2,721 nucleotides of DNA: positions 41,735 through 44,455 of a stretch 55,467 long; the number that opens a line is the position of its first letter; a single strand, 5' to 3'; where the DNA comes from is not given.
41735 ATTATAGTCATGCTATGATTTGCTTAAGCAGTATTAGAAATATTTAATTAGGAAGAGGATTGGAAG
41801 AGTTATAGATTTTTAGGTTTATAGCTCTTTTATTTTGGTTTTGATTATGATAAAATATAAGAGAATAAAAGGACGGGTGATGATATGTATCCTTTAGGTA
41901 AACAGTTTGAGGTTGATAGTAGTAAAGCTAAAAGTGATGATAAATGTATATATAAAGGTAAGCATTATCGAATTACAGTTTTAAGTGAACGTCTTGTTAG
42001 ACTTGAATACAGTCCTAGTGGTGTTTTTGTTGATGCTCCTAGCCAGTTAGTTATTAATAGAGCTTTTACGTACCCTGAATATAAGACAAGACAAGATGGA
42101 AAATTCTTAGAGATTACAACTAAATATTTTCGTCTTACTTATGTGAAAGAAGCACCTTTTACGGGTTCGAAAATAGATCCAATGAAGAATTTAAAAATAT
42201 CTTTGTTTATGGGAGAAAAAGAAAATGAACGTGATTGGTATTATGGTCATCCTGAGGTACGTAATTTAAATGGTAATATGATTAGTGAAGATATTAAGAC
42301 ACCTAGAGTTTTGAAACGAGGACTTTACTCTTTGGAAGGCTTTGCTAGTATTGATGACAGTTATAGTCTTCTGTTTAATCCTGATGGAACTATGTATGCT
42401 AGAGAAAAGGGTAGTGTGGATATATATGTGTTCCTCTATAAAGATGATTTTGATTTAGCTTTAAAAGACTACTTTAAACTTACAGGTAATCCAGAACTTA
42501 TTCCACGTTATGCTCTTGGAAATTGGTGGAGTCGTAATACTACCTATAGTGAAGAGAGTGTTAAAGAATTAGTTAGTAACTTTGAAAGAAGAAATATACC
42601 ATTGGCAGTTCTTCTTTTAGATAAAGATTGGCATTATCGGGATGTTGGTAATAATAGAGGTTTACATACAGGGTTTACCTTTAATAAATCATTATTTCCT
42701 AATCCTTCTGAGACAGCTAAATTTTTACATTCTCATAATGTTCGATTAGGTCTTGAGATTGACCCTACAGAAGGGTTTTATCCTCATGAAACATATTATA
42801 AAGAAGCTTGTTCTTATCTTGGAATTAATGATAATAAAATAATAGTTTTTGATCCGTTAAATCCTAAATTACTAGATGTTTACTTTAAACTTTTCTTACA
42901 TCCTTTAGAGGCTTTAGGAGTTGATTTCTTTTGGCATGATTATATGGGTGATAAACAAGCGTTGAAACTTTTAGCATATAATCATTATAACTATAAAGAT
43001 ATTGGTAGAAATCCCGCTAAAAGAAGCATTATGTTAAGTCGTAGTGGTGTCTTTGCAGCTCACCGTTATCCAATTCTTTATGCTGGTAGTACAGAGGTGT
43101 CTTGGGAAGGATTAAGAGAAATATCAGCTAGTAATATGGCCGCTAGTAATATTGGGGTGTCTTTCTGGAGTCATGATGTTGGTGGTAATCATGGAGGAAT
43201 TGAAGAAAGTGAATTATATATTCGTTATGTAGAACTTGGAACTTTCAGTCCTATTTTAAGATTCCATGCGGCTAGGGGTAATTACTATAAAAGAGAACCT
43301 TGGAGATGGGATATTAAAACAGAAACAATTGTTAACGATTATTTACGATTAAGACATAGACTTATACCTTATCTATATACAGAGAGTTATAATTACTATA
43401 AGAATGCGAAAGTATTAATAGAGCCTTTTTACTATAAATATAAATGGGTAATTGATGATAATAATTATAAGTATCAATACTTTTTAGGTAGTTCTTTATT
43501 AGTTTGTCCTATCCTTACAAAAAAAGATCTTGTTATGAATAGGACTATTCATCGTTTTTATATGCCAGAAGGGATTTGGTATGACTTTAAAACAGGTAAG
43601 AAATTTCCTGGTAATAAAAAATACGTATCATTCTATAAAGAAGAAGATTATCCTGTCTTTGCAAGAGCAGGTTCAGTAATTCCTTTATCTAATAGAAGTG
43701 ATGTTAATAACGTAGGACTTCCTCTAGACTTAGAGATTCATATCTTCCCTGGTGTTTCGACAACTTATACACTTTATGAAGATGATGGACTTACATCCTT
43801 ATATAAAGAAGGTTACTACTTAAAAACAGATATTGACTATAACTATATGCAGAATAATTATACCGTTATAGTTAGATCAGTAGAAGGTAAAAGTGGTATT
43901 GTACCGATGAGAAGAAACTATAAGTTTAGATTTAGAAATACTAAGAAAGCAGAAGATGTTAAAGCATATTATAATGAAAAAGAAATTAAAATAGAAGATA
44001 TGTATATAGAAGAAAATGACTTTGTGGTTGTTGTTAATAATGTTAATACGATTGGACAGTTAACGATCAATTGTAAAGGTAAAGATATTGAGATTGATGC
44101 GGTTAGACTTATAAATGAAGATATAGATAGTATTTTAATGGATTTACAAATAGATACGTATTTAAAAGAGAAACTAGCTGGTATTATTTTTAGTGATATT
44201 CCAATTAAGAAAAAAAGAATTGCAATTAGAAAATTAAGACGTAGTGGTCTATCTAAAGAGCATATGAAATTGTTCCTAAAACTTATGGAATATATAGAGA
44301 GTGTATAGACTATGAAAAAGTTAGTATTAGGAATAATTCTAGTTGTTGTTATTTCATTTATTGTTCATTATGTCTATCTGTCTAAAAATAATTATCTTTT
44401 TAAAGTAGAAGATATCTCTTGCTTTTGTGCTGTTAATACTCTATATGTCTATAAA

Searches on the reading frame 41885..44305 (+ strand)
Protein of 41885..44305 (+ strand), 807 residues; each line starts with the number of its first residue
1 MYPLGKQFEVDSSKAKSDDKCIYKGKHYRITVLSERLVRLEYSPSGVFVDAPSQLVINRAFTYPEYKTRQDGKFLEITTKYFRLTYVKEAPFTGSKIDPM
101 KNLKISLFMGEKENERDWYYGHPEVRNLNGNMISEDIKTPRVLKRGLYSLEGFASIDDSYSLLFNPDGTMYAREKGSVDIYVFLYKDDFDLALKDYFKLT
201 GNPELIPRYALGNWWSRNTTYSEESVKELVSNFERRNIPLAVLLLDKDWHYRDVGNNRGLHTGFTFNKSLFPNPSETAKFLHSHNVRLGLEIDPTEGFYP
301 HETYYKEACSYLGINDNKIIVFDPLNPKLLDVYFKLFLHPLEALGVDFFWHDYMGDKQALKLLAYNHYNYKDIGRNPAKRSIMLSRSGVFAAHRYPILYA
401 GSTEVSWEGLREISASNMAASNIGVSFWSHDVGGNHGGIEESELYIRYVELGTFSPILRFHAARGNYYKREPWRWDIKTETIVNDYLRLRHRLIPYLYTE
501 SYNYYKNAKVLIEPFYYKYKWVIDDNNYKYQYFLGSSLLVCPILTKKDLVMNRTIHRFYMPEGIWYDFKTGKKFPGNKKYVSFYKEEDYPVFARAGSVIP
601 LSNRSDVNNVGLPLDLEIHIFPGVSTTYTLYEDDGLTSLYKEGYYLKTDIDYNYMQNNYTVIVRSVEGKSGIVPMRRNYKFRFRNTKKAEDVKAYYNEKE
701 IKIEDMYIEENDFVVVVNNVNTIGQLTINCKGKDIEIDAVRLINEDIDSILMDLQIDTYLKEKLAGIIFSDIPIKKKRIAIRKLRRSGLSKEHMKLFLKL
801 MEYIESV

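Call 9: search_protein_families(library=pfam, proteins=[window:41885-44305:+], max_evalue=0.1)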
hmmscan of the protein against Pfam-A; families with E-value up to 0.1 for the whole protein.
window:41885-44305:+ (807 aa): 3 families
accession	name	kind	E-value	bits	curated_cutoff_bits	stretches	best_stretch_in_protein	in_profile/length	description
PF01055.32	Glyco_hydro_31_2nd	-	2.9e-55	188.3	23.5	1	203-499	1-327/328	Glycosyl hydrolases family 31 TIM-barrel domain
PF21365.3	Glyco_hydro_31_3rd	-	2.1e-16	60.6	24.4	1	511-599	4-87/87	Glycosyl hydrolase family 31 C-terminal domain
PF17137.9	DUF5110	-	1.9e-12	47.5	27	1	616-685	2-70/71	Domain of unknown function (DUF5110)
